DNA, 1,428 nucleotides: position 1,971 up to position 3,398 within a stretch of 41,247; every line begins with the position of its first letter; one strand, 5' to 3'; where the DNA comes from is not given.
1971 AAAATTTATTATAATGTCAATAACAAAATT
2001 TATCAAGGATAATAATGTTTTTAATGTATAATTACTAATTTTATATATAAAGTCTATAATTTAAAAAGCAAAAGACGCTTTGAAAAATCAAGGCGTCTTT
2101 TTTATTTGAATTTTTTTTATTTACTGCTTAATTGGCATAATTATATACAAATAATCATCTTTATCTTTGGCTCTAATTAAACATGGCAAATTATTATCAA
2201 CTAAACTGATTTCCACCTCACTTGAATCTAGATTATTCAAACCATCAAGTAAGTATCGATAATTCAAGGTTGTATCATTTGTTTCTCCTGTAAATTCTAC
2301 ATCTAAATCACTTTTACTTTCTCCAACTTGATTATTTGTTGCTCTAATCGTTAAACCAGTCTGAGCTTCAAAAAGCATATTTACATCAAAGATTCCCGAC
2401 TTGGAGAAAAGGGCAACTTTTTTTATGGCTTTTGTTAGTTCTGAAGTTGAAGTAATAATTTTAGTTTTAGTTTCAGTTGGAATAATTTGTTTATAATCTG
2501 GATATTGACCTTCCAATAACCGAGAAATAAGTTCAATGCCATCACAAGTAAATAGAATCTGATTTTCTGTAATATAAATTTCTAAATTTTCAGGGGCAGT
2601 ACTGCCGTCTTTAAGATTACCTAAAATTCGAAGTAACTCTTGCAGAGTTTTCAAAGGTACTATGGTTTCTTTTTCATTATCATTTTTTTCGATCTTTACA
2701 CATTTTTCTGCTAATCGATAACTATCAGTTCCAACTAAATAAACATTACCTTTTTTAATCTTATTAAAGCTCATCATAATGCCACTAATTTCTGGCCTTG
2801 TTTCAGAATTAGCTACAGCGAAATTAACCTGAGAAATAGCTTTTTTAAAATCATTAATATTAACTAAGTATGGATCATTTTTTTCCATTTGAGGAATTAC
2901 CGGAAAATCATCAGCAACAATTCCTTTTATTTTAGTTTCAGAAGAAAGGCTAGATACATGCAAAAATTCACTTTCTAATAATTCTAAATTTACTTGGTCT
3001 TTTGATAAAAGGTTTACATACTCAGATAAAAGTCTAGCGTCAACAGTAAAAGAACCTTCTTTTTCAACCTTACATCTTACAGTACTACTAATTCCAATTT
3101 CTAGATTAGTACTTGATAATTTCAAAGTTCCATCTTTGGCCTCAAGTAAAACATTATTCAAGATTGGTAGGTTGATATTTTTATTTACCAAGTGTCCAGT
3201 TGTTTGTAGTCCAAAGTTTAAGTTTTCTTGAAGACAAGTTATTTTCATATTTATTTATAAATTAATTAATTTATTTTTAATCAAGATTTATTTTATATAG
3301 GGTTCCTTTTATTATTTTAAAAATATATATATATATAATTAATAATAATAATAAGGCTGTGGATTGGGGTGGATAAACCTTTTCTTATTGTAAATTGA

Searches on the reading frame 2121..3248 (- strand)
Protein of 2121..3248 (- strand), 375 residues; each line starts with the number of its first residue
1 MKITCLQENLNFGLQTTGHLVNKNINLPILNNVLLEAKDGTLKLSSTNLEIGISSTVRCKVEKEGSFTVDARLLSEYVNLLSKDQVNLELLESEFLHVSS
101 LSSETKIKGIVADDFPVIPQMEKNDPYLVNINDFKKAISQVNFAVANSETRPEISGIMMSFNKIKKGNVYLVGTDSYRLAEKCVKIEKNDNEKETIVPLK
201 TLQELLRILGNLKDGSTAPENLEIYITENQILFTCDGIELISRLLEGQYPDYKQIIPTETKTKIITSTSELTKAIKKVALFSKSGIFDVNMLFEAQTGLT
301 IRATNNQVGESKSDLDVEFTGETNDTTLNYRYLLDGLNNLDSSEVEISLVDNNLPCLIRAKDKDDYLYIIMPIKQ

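Call 38: search_protein_families(library=pfam, proteins=[window:2121-3248:-], max_evalue=0.001)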
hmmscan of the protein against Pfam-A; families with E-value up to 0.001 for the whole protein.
window:2121-3248:- (375 aa): 3 families
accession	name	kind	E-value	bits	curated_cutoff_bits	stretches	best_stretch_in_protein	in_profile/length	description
PF00712.24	DNA_pol3_beta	-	1.7e-28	99.6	24.4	2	1-119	1-120/120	DNA polymerase III beta subunit, N-terminal domain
PF02767.21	DNA_pol3_beta_2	-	7.6e-27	94.3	27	1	130-251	3-116/116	DNA polymerase III beta subunit, central domain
PF02768.20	DNA_pol3_beta_3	-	1.2e-26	93.4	27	1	253-373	1-120/121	DNA polymerase III beta subunit, C-terminal domain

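Call 43: find_encoding_contigs(protein=window:2121-3248:-, flank=10000, max_places=10)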
Protein window:2121-3248:- (375 aa): 3 contigs read that carry it; 3 places shown.
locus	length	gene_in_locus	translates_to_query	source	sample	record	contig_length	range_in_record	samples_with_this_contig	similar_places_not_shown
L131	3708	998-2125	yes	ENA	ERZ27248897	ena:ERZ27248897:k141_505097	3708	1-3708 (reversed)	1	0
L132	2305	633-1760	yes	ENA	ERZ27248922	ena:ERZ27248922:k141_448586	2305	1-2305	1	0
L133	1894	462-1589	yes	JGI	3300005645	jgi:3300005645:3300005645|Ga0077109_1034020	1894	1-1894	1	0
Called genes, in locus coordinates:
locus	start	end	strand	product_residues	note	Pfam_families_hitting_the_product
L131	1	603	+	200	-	?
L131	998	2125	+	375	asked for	PF00712:DNA_pol3_beta, PF02767:DNA_pol3_beta_2, PF02768:DNA_pol3_beta_3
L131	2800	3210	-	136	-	-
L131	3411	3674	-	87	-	-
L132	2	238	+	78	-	?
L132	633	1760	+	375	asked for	PF00712:DNA_pol3_beta, PF02767:DNA_pol3_beta_2, PF02768:DNA_pol3_beta_3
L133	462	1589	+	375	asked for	PF00712:DNA_pol3_beta, PF02767:DNA_pol3_beta_2, PF02768:DNA_pol3_beta_3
